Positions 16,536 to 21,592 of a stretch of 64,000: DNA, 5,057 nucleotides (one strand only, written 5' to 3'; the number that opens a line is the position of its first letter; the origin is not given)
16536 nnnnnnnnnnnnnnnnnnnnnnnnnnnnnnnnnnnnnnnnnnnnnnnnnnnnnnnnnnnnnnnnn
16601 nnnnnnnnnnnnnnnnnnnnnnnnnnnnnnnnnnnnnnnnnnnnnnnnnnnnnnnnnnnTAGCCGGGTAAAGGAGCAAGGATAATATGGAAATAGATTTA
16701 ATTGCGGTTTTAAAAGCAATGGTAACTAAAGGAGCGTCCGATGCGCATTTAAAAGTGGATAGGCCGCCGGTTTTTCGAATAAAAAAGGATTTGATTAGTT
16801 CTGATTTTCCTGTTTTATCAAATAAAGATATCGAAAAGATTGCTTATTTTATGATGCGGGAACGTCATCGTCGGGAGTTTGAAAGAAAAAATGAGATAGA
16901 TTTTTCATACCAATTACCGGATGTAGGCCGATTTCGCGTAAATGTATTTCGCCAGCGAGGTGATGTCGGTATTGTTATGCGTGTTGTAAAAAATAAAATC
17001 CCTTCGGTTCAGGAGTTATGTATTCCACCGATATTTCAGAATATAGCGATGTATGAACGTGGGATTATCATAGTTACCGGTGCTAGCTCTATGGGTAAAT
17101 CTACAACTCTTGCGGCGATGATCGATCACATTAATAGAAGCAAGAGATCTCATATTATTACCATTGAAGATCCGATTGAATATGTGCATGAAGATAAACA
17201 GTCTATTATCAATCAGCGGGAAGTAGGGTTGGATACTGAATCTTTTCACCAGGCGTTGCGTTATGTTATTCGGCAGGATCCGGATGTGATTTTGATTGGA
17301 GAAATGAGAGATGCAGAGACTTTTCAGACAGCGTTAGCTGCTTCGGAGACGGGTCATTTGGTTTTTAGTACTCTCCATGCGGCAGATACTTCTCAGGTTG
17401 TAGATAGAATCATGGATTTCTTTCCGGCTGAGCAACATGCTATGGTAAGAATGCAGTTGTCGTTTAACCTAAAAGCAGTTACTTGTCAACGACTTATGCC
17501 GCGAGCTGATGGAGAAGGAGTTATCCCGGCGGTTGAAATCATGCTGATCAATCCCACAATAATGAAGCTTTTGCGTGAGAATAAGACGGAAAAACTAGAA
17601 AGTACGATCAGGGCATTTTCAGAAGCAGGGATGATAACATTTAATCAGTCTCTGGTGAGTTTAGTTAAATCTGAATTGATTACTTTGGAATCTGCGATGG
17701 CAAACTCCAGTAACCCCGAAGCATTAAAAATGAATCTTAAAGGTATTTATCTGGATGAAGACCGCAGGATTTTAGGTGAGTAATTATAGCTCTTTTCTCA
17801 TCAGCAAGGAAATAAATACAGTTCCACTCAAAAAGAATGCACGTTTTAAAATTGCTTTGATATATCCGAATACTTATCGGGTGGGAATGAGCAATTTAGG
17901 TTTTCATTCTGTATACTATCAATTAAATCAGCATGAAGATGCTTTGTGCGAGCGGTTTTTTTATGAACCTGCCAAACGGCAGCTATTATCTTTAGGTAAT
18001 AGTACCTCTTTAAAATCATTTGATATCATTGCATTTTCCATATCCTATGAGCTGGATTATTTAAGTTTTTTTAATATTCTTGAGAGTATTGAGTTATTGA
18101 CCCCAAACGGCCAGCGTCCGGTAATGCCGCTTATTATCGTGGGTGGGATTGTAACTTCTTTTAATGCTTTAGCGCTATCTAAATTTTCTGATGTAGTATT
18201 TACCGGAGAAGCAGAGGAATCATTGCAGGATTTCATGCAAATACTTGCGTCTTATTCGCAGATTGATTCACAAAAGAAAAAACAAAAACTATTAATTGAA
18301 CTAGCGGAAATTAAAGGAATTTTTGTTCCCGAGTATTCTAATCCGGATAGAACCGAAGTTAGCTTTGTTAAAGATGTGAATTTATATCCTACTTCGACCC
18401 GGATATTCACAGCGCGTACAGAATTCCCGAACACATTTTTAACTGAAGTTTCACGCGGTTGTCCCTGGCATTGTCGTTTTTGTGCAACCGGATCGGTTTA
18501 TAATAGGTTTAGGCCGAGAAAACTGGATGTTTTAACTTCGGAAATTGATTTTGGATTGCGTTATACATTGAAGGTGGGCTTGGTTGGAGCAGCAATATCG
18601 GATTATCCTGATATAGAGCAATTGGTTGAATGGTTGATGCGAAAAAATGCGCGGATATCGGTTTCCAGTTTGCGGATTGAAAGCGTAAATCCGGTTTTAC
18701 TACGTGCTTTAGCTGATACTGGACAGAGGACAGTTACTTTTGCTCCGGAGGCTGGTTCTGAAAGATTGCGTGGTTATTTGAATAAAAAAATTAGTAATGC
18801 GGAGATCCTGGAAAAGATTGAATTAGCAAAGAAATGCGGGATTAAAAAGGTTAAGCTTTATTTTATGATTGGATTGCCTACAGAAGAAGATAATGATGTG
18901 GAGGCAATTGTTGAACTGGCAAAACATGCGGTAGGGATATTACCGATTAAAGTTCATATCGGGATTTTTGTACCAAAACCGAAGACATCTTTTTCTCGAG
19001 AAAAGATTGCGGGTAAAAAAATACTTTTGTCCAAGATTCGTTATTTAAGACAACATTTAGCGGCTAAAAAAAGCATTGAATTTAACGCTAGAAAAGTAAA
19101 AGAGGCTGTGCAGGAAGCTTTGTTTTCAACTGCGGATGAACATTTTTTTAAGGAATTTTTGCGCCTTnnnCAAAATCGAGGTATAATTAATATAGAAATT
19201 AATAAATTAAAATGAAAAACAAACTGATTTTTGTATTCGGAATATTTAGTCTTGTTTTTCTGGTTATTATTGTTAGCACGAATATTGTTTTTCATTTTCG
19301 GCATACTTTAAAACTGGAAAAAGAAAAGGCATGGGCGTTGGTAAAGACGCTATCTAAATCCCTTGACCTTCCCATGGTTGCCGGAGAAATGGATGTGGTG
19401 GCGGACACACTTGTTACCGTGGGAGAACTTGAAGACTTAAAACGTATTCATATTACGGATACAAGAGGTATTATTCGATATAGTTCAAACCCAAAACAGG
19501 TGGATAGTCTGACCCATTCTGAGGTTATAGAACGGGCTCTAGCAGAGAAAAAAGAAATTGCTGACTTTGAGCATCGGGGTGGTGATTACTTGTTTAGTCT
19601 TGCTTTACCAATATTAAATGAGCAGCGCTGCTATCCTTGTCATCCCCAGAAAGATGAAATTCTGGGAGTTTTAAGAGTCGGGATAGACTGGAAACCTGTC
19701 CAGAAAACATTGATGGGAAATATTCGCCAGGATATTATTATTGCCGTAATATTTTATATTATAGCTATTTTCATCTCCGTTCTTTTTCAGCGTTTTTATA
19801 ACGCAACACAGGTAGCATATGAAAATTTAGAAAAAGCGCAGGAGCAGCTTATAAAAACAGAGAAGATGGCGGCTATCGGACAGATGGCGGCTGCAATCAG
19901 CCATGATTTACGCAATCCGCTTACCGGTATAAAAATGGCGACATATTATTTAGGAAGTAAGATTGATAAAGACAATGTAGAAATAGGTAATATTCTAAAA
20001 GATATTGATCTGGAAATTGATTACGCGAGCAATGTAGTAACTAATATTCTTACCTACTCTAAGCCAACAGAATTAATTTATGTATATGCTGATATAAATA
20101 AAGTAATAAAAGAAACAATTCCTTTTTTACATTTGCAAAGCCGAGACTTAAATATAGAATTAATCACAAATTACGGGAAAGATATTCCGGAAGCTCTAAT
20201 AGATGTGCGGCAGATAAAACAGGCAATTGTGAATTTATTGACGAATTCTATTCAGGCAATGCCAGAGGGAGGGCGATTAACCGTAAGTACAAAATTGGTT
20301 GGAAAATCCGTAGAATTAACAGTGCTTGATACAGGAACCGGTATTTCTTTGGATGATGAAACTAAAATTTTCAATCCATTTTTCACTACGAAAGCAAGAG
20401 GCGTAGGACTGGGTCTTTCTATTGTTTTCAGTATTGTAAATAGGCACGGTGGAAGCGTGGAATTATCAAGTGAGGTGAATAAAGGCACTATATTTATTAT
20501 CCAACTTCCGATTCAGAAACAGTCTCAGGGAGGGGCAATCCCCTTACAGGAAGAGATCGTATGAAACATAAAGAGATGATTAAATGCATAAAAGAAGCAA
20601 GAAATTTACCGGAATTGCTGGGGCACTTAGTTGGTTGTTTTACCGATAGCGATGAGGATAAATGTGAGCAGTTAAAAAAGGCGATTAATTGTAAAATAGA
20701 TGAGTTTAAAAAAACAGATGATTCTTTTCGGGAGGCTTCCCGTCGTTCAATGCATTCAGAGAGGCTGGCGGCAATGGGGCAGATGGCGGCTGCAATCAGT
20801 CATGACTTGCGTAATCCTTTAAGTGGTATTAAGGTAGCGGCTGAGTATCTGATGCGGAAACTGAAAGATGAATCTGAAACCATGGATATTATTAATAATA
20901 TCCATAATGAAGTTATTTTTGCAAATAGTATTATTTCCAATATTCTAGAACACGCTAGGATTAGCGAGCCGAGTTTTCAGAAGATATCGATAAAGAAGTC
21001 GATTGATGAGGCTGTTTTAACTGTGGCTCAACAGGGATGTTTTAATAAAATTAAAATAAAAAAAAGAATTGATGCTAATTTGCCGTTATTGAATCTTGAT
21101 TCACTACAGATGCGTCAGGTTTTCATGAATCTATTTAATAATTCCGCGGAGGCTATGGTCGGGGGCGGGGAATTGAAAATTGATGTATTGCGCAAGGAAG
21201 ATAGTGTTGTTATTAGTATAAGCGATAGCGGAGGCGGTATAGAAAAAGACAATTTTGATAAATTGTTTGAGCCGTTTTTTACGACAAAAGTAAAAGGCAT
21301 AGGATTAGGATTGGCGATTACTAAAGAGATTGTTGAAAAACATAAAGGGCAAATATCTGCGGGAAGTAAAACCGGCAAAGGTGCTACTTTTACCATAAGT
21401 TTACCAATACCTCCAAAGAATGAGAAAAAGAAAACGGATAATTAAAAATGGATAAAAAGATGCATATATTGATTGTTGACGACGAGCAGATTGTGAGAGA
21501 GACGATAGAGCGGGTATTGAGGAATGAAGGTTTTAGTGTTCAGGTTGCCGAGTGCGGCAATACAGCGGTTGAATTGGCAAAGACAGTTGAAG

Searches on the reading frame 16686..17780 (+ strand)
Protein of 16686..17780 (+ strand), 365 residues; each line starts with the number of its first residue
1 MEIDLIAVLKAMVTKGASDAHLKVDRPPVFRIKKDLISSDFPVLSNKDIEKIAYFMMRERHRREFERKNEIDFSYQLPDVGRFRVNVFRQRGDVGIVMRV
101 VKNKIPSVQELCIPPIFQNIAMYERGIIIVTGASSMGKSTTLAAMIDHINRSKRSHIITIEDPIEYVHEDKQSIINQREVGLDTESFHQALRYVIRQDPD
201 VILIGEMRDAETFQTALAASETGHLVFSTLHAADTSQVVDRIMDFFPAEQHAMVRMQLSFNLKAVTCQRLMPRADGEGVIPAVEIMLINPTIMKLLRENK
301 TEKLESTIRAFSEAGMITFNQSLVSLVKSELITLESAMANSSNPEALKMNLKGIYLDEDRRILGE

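Call 58: search_protein_families(library=pfam, proteins=[window:16686-17780:+], max_evalue=0.0001)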
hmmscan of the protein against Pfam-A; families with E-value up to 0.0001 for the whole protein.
window:16686-17780:+ (365 aa): 1 family
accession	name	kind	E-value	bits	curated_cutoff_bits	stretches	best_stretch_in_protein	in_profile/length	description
PF00437.27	T2SSE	-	1.2e-41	143.1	24.9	1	83-275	94-282/370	Type II/IV secretion system protein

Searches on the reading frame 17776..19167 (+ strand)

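Call 58: search_protein_families(library=pfam, proteins=[window:17776-19167:+], max_evalue=0.0001)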
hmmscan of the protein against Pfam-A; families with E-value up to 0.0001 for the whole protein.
window:17776-19167:+ (464 aa): 2 families
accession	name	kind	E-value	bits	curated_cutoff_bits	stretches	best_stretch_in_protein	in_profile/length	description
PF19864.5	Radical_SAM_N2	-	2.1e-29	102.4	29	1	42-185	1-151/151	Radical SAM proteins, N-terminal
PF04055.27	Radical_SAM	-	3.8e-23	82.9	29.5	1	224-382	2-166/166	Radical SAM superfamily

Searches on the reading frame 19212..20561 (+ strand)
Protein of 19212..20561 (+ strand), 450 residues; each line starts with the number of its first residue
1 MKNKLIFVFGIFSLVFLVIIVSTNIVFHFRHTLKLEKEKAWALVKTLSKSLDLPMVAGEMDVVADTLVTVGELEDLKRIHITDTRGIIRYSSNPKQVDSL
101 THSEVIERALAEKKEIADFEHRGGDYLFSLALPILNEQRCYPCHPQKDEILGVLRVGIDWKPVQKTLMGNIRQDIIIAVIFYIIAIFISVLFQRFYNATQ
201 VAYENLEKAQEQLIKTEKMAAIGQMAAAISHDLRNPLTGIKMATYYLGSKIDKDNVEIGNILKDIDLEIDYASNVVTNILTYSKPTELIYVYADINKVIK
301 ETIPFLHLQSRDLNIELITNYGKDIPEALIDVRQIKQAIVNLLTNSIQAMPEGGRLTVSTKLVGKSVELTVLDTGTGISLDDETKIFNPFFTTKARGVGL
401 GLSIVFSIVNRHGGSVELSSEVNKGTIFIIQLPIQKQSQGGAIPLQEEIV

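Call 58: search_protein_families(library=pfam, proteins=[window:19212-20561:+], max_evalue=0.0001)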
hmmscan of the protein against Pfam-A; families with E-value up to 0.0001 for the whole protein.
window:19212-20561:+ (450 aa): 3 families
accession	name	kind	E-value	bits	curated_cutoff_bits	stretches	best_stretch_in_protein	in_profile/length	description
PF02518.31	HATPase_c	-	1.9e-25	89.9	26.4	1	331-435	2-110/111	Histidine kinase-, DNA gyrase B-, and HSP90-like ATPase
PF00512.31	HisKA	-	3.1e-11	43.6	26.9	1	223-286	3-64/66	His Kinase A (phospho-acceptor) domain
PF21563.3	Mcp40H-20_sensor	-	5e-07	30.4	27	1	54-155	10-106/112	Methyl-accepting chemotaxis sensory transducer, class 40H, sensor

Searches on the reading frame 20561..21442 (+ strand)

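Call 58: search_protein_families(library=pfam, proteins=[window:20561-21442:+], max_evalue=0.0001)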
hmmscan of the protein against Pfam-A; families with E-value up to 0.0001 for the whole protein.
window:20561-21442:+ (294 aa): 2 families
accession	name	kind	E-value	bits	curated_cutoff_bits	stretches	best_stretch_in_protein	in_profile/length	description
PF02518.31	HATPase_c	-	9e-27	94.2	26.4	1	180-284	2-110/111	Histidine kinase-, DNA gyrase B-, and HSP90-like ATPase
PF00512.31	HisKA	-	3.6e-13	49.8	26.9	1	72-136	2-65/66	His Kinase A (phospho-acceptor) domain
